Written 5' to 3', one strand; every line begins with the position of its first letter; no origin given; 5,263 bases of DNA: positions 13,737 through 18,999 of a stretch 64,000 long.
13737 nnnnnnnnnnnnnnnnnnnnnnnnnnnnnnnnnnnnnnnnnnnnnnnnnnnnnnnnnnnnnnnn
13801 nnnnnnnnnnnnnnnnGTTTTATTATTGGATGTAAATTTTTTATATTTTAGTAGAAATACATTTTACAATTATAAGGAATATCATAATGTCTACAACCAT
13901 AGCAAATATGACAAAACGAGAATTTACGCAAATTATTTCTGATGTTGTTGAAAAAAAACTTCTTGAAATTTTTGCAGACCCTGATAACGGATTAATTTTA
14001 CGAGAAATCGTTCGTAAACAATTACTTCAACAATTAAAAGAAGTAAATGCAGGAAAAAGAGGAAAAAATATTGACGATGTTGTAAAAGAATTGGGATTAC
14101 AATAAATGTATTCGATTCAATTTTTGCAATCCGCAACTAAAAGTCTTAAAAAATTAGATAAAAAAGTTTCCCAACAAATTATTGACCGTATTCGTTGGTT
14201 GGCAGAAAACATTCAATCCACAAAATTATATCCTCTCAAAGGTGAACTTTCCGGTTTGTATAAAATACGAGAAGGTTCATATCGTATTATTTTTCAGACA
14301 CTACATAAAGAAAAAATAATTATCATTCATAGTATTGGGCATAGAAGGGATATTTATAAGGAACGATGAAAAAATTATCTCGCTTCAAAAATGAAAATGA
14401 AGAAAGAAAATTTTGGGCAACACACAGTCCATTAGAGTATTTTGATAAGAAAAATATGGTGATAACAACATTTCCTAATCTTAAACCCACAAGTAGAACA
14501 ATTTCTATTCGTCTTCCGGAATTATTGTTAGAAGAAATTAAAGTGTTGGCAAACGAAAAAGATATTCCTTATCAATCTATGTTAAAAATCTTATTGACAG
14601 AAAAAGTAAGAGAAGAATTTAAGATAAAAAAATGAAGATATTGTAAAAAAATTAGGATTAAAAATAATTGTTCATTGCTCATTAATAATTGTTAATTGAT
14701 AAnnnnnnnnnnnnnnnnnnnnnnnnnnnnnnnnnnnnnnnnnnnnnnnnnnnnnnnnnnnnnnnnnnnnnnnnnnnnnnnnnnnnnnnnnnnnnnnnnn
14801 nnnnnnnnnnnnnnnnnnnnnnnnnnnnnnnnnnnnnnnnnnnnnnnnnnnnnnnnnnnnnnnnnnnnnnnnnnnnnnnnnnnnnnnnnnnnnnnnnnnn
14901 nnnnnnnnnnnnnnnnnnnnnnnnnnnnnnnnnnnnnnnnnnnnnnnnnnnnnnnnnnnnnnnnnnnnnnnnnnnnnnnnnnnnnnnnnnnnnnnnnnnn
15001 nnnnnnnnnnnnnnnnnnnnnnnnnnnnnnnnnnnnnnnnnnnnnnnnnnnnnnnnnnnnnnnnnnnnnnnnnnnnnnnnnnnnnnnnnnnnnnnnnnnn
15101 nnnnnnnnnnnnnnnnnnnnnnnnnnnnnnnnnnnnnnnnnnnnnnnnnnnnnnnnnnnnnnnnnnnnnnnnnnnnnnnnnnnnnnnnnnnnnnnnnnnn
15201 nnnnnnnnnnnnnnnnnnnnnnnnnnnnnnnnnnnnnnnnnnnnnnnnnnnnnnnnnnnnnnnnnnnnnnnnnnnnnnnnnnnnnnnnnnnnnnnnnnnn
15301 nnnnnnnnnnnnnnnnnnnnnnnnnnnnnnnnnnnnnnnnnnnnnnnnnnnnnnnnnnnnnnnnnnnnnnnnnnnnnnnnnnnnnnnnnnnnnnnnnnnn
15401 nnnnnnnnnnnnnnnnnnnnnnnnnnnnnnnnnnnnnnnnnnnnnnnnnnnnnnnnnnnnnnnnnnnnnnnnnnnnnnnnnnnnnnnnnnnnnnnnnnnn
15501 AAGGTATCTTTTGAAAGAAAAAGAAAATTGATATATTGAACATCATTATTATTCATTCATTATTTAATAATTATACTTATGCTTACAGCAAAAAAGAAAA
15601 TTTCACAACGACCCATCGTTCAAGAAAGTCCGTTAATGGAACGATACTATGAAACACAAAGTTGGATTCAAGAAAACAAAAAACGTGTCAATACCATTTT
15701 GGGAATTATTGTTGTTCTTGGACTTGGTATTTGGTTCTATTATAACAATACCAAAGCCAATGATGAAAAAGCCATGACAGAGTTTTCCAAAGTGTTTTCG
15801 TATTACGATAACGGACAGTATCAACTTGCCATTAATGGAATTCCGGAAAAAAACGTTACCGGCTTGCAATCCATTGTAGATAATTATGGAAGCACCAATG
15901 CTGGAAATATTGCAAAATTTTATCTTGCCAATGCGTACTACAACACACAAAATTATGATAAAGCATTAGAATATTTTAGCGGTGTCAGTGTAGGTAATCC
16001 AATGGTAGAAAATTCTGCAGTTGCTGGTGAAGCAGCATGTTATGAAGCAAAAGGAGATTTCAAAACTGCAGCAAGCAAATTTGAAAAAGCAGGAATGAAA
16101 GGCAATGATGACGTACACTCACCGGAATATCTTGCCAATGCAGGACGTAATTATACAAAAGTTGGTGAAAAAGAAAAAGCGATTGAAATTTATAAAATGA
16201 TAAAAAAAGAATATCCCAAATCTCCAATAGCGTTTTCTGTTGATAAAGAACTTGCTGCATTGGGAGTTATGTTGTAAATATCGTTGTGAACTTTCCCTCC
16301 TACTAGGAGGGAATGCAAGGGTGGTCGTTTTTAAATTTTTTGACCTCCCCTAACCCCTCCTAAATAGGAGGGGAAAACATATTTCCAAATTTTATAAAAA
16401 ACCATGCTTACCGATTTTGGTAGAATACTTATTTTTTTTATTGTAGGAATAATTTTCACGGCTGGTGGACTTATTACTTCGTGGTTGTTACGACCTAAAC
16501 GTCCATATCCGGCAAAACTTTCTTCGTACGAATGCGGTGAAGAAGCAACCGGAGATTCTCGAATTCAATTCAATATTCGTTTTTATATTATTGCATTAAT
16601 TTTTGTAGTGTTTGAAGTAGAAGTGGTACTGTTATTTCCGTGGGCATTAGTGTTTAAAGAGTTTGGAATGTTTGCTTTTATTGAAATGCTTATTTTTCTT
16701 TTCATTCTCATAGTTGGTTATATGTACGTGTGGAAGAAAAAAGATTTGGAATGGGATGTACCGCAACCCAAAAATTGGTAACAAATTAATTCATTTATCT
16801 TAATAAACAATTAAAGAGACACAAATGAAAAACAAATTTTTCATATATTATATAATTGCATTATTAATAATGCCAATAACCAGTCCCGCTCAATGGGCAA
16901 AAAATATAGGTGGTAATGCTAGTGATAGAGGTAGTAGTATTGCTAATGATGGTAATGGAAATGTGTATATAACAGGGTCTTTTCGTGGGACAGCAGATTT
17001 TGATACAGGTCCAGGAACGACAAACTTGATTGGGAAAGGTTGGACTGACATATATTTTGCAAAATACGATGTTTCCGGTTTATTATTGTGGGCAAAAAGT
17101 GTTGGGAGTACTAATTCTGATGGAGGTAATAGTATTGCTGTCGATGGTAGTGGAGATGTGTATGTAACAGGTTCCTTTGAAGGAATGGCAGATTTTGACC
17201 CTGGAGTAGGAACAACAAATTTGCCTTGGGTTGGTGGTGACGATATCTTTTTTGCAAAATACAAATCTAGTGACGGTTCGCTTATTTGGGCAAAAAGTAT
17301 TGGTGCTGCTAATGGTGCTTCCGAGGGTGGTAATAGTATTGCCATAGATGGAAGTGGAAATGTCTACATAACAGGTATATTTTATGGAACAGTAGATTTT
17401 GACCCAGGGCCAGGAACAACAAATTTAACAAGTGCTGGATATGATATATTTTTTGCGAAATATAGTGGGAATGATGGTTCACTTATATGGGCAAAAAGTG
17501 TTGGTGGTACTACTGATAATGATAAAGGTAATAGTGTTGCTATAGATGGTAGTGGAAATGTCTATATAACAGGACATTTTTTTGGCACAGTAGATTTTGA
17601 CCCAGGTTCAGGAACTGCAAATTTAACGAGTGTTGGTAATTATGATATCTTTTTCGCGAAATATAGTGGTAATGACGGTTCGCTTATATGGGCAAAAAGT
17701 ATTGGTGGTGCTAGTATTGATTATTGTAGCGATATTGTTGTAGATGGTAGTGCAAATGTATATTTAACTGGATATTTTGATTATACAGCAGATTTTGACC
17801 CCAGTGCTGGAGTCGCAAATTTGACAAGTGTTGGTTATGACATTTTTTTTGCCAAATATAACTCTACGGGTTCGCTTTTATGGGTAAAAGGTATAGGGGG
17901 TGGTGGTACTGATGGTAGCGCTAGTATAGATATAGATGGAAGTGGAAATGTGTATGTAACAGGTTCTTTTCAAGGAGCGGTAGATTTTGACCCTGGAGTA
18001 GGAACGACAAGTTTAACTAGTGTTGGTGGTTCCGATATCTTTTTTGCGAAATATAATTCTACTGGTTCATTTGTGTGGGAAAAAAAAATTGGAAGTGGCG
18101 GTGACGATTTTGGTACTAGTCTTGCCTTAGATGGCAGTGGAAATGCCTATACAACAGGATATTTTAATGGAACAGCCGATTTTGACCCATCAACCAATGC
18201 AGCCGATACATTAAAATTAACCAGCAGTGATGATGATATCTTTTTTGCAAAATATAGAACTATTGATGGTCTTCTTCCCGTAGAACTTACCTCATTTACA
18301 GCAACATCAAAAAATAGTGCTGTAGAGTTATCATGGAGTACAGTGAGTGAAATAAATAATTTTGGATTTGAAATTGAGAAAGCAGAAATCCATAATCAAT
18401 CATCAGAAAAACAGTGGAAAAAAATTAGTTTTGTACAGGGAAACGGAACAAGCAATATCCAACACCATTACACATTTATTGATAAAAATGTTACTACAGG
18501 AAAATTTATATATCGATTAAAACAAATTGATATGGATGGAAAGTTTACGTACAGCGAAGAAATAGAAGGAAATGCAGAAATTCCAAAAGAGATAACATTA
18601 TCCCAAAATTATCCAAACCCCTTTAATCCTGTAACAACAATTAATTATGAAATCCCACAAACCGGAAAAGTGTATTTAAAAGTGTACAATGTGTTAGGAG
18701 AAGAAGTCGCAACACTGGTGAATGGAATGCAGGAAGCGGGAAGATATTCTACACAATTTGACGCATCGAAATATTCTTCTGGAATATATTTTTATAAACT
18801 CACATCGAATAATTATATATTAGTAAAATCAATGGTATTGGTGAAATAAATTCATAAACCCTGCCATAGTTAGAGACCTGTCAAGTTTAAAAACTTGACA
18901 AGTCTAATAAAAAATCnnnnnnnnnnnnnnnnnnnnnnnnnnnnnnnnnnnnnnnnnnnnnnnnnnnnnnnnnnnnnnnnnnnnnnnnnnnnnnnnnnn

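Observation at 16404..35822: Complex I (nuo) operon broken up by accessory cargo at almost every gene junction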

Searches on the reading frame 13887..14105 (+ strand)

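Call 12: search_protein_families(library=pfam, proteins=[window:13887-14105:+], max_evalue=0.001)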
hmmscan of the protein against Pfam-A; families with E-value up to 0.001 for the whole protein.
window:13887-14105:+ (72 aa): 0 families

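Call 28: search_protein_families(library=pfam, proteins=[window:13887-14105:+], max_evalue=1)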
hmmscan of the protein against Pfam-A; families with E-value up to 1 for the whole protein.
window:13887-14105:+ (72 aa): 1 family
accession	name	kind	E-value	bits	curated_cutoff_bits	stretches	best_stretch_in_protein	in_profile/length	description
PF13238.12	AAA_18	-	0.14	13.1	29.4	1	3-67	12-82/128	AAA domain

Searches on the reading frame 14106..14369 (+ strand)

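Call 12: search_protein_families(library=pfam, proteins=[window:14106-14369:+], max_evalue=0.001)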
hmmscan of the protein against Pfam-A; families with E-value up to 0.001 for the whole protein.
window:14106-14369:+ (87 aa): 2 families
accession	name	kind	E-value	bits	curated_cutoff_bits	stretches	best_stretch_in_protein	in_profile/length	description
PF05016.21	ParE_toxin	-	9.2e-11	42.6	23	1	4-84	1-89/89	ParE toxin of type II toxin-antitoxin system, parDE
PF05973.20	Gp49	-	5.3e-05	23.6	23.9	1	13-76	2-69/90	Phage derived protein Gp49-like (DUF891)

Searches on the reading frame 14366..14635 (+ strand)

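Call 5: search_protein_families(library=pfam, proteins=[window:14366-14635:+], max_evalue=0.01)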
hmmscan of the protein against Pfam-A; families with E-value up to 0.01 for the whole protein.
window:14366-14635:+ (89 aa): 1 family
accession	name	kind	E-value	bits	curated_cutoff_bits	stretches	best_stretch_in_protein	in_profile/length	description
PF12441.14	CopG_antitoxin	-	9.5e-26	90.8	28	1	2-80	1-79/79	CopG antitoxin of type II toxin-antitoxin system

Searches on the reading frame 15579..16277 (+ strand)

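Call 5: search_protein_families(library=pfam, proteins=[window:15579-16277:+], max_evalue=0.01)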
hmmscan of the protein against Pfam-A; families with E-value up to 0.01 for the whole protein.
window:15579-16277:+ (232 aa): 10 families
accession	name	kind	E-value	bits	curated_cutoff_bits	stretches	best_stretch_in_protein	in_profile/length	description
PF07719.23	TPR_2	-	3.7e-10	39.6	27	1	113-133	4-24/34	Tetratricopeptide repeat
PF13174.12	TPR_6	-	2.5e-09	37.6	26.3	1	188-215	6-33/33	Tetratricopeptide repeat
PF13176.12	TPR_7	-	1e-07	31.9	27.9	0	116-133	5-22/36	Tetratricopeptide repeat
PF14559.12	TPR_19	-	7.9e-07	29.8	25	0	157-216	3-59/68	Tetratricopeptide repeat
PF09976.15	TPR_21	-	4.3e-06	27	25.5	1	28-205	2-169/193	Tetratricopeptide repeat-like domain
PF13428.12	TPR_14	-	6.1e-06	26.9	23.5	0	114-134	5-25/44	Tetratricopeptide repeat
PF13424.12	TPR_12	-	8.3e-06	26.3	30.1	0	115-133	8-26/77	Tetratricopeptide repeat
PF13432.12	TPR_16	-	9.6e-06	26.4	32.7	0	110-134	31-55/65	Tetratricopeptide repeat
PF00515.34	TPR_1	-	3.9e-05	23.7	27.8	1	113-133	4-24/34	Tetratricopeptide repeat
PF12895.13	ANAPC3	-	0.0015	19.2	27.2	0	113-135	26-48/82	Anaphase-promoting complex, cyclosome, subunit 3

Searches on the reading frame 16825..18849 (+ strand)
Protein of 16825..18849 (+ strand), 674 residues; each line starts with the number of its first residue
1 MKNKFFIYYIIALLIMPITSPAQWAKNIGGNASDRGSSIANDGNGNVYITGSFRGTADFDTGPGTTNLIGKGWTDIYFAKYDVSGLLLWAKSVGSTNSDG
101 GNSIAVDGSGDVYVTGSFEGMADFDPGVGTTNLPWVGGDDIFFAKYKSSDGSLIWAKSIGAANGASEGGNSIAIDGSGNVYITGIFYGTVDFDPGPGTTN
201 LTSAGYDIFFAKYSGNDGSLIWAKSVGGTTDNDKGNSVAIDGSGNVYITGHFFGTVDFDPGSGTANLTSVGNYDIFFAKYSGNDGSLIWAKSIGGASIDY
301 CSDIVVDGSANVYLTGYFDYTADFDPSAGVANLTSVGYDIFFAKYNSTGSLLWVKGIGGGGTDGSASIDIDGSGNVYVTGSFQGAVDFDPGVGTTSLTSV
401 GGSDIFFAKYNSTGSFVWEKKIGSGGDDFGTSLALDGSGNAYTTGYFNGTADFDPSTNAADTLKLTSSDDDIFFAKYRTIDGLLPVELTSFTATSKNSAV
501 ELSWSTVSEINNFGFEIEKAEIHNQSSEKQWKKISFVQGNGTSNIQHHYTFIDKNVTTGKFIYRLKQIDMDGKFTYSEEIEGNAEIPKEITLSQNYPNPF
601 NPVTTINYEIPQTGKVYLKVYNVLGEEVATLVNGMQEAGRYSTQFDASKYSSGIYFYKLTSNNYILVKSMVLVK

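Call 3: search_protein_families(library=pfam, proteins=[window:16825-18849:+], max_evalue=0.01)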
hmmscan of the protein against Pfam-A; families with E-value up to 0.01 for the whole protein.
window:16825-18849:+ (674 aa): 3 families
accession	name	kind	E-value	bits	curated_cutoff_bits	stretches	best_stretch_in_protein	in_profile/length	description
PF06739.17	SBBP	-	1.4e-32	111.8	20.5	6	221-250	1-30/38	Beta-propeller repeat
PF18962.6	Por_Secre_tail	-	9.4e-11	42.3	27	1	596-669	2-72/75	Secretion system C-terminal sorting domain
PF13860.13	FlgD_ig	-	0.0069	16.8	27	1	614-661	23-75/79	FlgD Ig-like domain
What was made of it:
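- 16825..18849 (+): Cargo 1: secreted SBBP beta-propeller protein with a T9SS C-terminal sorting domain (A-B junction). PF06739, 6 repeats, and PF18962 (call 3).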

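Call 77: search_protein_families(library=padloc, proteins=[window:16825-18849:+], max_evalue=0.01)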
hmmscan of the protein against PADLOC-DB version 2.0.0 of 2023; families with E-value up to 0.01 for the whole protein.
window:16825-18849:+ (674 aa): 0 families
